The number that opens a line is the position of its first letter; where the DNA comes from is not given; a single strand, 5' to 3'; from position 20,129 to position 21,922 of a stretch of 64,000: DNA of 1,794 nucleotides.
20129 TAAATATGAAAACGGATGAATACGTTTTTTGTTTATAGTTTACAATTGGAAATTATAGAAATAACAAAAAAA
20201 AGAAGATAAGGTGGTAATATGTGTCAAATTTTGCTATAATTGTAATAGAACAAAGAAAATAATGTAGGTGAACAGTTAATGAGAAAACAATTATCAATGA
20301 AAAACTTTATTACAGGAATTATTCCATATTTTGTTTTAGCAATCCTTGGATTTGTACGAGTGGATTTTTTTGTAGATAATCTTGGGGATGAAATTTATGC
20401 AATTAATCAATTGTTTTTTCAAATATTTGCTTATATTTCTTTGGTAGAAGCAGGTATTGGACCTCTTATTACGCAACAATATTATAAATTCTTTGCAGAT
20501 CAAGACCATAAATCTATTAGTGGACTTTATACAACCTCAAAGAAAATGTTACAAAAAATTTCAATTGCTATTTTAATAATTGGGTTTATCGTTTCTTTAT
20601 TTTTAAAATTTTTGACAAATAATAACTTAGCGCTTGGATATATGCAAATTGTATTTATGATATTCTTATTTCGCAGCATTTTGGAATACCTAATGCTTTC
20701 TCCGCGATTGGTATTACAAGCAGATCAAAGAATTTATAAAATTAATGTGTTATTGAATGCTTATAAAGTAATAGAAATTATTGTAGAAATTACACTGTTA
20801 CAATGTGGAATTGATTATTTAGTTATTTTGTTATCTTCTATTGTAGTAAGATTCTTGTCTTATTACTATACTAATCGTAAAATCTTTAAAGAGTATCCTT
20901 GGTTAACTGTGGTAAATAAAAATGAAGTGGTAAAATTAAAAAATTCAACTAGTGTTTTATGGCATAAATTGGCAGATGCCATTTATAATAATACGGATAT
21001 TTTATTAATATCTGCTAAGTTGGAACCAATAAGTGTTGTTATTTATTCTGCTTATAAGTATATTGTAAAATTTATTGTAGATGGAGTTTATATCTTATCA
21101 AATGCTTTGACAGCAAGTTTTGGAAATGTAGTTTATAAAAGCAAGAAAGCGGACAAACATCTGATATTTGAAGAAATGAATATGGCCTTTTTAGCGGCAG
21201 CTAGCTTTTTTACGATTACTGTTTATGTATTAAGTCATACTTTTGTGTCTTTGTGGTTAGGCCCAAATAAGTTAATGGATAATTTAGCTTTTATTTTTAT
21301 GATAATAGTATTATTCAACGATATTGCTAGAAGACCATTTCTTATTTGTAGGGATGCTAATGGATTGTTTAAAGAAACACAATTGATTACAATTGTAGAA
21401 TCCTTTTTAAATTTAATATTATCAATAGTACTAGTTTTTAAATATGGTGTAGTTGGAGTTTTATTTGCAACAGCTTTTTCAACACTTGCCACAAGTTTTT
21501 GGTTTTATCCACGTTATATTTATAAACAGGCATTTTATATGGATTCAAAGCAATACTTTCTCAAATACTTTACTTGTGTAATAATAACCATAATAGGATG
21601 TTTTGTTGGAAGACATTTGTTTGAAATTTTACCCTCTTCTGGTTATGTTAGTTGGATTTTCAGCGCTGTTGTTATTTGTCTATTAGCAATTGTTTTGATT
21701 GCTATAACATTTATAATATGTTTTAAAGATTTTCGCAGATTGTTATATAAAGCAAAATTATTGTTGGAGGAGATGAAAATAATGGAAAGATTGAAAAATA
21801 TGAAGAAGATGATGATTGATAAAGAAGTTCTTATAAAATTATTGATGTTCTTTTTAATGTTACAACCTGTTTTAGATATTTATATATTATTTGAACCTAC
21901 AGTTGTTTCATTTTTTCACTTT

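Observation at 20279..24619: Single 1446-codon ORF with three parts resembling a Wzx-type flippase, a Wzy/ligase-like polymerase and a GT2 transferase, with internal ribosome-binding sites at both junctions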

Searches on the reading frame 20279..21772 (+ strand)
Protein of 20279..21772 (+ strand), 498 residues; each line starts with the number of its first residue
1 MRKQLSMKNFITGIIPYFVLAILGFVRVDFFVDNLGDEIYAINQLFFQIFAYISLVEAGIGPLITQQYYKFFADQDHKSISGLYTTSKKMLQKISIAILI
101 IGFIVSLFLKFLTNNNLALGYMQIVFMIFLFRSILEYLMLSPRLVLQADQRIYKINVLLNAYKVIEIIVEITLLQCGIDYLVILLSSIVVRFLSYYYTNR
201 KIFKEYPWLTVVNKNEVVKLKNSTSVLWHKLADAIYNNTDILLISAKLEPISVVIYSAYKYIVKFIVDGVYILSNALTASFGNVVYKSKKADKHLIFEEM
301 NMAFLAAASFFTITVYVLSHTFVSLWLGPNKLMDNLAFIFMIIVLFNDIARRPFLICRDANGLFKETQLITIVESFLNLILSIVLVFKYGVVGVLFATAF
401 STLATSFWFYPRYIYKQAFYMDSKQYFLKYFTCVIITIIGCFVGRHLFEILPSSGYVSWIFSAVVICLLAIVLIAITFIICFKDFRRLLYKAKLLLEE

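Call 7: search_protein_families(library=pfam, proteins=[window:20279-21772:+], max_evalue=10)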
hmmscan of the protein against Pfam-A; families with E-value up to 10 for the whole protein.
window:20279-21772:+ (498 aa): 0 families

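Call 14: search_solved_structures(query=window:20279-21772:+, max_evalue=10)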
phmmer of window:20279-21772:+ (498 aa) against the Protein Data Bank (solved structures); distinct sequences matched with E-value up to 10: 0.

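Call 15: find_homologous_proteins(query=window:20279-21772:+, max_evalue=0.00001)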
Query window:20279-21772:+ (498 aa): 75 proteins with E <= 0.00001 among 8000 candidates.
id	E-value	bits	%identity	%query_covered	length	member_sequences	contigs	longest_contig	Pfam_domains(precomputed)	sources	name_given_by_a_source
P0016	2.3e-158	546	56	93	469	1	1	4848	-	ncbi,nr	ncbi:MAG: hypothetical protein PHG18_03460, partial [Bacilli bacterium]|nr:hypothetical protein [Bac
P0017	4.0e-153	529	52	100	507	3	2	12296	-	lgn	-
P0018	1.6e-152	527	53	100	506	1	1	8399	-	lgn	-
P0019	3.8e-151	523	51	99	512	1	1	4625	-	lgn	-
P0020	1.9e-147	510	48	100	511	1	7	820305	-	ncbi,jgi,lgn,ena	jgi:O-antigen/teichoic acid export membrane protein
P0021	7.3e-147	509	51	100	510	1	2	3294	-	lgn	-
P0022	1.7e-145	504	49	99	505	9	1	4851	-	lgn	-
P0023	8.3e-145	502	48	100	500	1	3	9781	-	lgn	-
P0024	7.9e-143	495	51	93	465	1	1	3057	-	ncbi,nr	ncbi:MAG: hypothetical protein PHY26_04315, partial [Bacilli bacterium]|nr:hypothetical protein [Bac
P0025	2.2e-142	494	48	100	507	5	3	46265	-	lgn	-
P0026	3.3e-142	493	48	100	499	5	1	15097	-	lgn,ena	-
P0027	1.3e-141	491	48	100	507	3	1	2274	-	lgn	-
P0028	1.8e-141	491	52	99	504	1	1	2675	-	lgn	-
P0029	1.3e-140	488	47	99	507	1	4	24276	-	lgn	-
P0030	7.0e-139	482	49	99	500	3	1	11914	-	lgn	-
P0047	3.8e-117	411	43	100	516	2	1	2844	PF01943.23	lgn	-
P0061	1.2e-36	145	26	86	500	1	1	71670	PF01943.23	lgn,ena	-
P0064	5.6e-35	140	27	90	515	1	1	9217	PF01943.23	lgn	-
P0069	3.0e-28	117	24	87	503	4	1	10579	PF01943.23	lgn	-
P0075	1.0e-24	106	24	84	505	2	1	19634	PF01943.23,PF13440.12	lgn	-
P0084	2.2e-20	91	26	81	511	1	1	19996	PF01943.23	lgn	-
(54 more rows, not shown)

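Call 17: search_solved_structures(query=A2, max_evalue=10)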
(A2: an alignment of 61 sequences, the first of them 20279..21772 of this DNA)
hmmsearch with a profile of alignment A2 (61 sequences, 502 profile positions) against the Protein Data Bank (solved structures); distinct sequences matched with E-value up to 10: 0.

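Call 19: search_protein_families(library=pfam, alignment_id=A2, max_evalue=0.01)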
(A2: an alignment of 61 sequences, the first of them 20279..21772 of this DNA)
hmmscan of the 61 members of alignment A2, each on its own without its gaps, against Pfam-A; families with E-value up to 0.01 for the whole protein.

A. member 1, window:20279-21772:+ (498 aa): 0 families

B. families by the number of members that match (of 61 scanned): 6 families
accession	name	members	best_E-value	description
PF01943.22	Polysacc_synt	6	4.9e-11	Polysaccharide biosynthesis protein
PF13440.11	Polysacc_synt_3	1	9.8e-08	Polysaccharide biosynthesis protein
PF01554.23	MatE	1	0.0015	MatE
PF01616.22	Orbi_NS3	1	0.0029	Orbivirus NS3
PF11820.13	DUF3339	1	0.0073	Protein of unknown function (DUF3339)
PF16467.10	DUF5048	1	0.0086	Domain of unknown function (DUF5048)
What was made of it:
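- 20279..21772 (+): Module N (aa 1-498): a MOP-superfamily, PST/Wzx-like lipid-linked-glycan flippase with 14 helices and both ends cytoplasmic. Stand-alone homologues of 500-512 aa exist, and 6 of 61 hit PF01943 (calls 15, 19).
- On MOP superfamily / PST (Wzx-type) flippase: Of its 61 homologues, 6 hit PF01943 (best E=4.9e-11) and 1 hits PF13440 (call 19).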

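Call 25: predict_structure(alignment_id=A2)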
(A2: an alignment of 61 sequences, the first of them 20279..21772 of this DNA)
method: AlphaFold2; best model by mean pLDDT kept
length: 498 residues; sequences in the alignment: 61
mean_pLDDT: 89.6   pTM: 0.88
mean pLDDT of the five models: 89.6, 89.0, 88.6, 87.7, 86.3
residues with pLDDT >= 90: 317; 70-90: 161; 50-70: 20; < 50: 0
segments of 3 or more residues with pLDDT < 50: none
pLDDT, mean of each block of 10 residues (from residue 1): 76 89 92 91 90 70 81 84 88 90 92 91 93 88 88 91 94 92 93 94 90 66 76 85 93 95 93 79 74 90 96 96 94 96 96 90 85 93 96 97 94 91 94 96 91 89 95 95 94 86
secondary structure, 60 per line:
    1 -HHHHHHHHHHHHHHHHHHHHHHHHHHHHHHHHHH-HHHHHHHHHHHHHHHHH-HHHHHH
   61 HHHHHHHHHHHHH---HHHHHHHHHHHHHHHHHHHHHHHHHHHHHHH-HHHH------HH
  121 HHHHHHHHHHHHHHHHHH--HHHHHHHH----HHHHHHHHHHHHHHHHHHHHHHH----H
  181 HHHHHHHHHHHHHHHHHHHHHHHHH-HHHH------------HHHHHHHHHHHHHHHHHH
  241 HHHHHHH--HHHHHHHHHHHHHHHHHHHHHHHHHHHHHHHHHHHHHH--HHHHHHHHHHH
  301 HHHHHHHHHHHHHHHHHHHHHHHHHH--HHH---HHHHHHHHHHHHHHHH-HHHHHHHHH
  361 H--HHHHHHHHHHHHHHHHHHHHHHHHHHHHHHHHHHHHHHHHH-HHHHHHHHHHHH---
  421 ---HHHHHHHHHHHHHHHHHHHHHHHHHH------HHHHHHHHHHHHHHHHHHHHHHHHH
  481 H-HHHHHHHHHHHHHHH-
elements in order: H2-35 H37-53 H55-73 H77-107 H109-112 H119-138 H141-148 H153-175 H180-205 H207-210 H223-247 H250-287 H290-326 H335-350 H352-361 H364-404 H406-417 H424-449 H456-481 H483-497
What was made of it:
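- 20279..21772 (+): The AF2 model has pLDDT 89.6 and pTM 0.88 (call 25).
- On MOP superfamily / PST (Wzx-type) flippase: The AF2 model has pLDDT 89.6 (call 25).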

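Call 27: fold_search(model_id=the predicted structure, library=pdb)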
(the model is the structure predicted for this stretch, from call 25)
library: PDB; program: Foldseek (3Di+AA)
matches with E <= 10: 203; with E <= 0.001: 49
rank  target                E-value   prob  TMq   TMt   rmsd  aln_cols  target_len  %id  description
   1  7wax                  7.5e-07  1.00  0.73  0.72   5.2       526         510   12  MurJ inward occluded form (released 2022-06-01)
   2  7wag                  9.9e-07  1.00  0.75  0.72   4.8       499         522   13  Crystal structure of MurJ squeezed form (released 2022-06-01)
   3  7waw                  1.1e-06  1.00  0.71  0.71   5.3       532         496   14  MurJ inward closed form (released 2022-06-01)
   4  6nc8                  1.1e-06  1.00  0.66  0.69   6.2       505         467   14  Lipid II flippase MurJ, inward occluded conformation (released 2019-04-17)
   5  9g9n_A                2.1e-06  1.00  0.60  0.70   4.9       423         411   15  Lipid III flippase WzxE with NB10 and NB7 nanobodies in inward-facing conformation - crystal 1 (released 2025-01-22)
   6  6nc6_A                2.2e-06  1.00  0.66  0.70   6.2       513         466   15  Lipid II flippase MurJ, inward closed conformation (released 2019-04-17)
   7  6nc6_B                3.0e-06  1.00  0.64  0.68   6.3       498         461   15  Lipid II flippase MurJ, inward closed conformation (released 2019-04-17)
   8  9nu5_A                3.1e-06  1.00  0.66  0.65   6.1       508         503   11  Structure of MurJ in complex with single gene lysis protein from phage PP7 (released 2026-02-11)
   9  6nc9                  3.7e-06  1.00  0.66  0.68   6.2       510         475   14  Lipid II flippase MurJ, outward-facing conformation (released 2019-04-17)
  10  6nc7_B                5.3e-06  1.00  0.64  0.67   6.5       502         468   14  Lipid II flippase MurJ, inward open conformation (released 2019-04-17)
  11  9nu8_A                6.7e-06  1.00  0.64  0.63   6.2       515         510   12  Structure of MurJ in complex with single gene lysis protein from phage Changjiang3 (released 2026-02-11)
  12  5t77                  7.0e-06  1.00  0.63  0.66   6.6       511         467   16  Crystal structure of the MOP flippase MurJ (released 2016-12-28)
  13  9g9p_A                7.6e-06  1.00  0.59  0.70   4.9       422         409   15  Lipid III flippase WzxE with NB10 and NB7 nanobodies in inward-facing conformation - crystal 2 (released 2025-01-22)
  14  3wbn_A                1.0e-05  1.00  0.54  0.58   6.7       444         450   14  Crystal structure of MATE in complex with MaL6 (released 2013-06-12)
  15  6hfb_C                1.8e-05  1.00  0.51  0.56   7.5       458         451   16  Outward-facing conformation of a multidrug resistance MATE family transporter of the MOP superfamily. (released 2019-06-12)
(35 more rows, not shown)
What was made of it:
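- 20279..21772 (+): Foldseek matches MurJ 7wag (TMq 0.75), WzxE 9g9n (TMt 0.70) and MATE transporters (call 27).
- On MOP superfamily / PST (Wzx-type) flippase: Foldseek gives probability 1.00 to MurJ, WzxE and MATE, with TM-scores 0.6-0.75 (call 27).
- N: fold matches to MurJ, WzxE and MATE (call 27), and PF01943 hits in homologues (calls 15, 19). The top structural matches are MurJ structures with 14 helices (TMq 0.73-0.75), ahead of the 12-helix WzxE (call 27).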

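Call 78: search_protein_families(library=ncbifam, proteins=[window:20279-21772:+], max_evalue=0.00001)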
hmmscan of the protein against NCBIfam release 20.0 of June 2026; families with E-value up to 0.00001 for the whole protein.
window:20279-21772:+ (498 aa): 0 families
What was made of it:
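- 20279..21772 (+): The module itself has no Pfam or NCBIfam hit (calls 7, 78).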
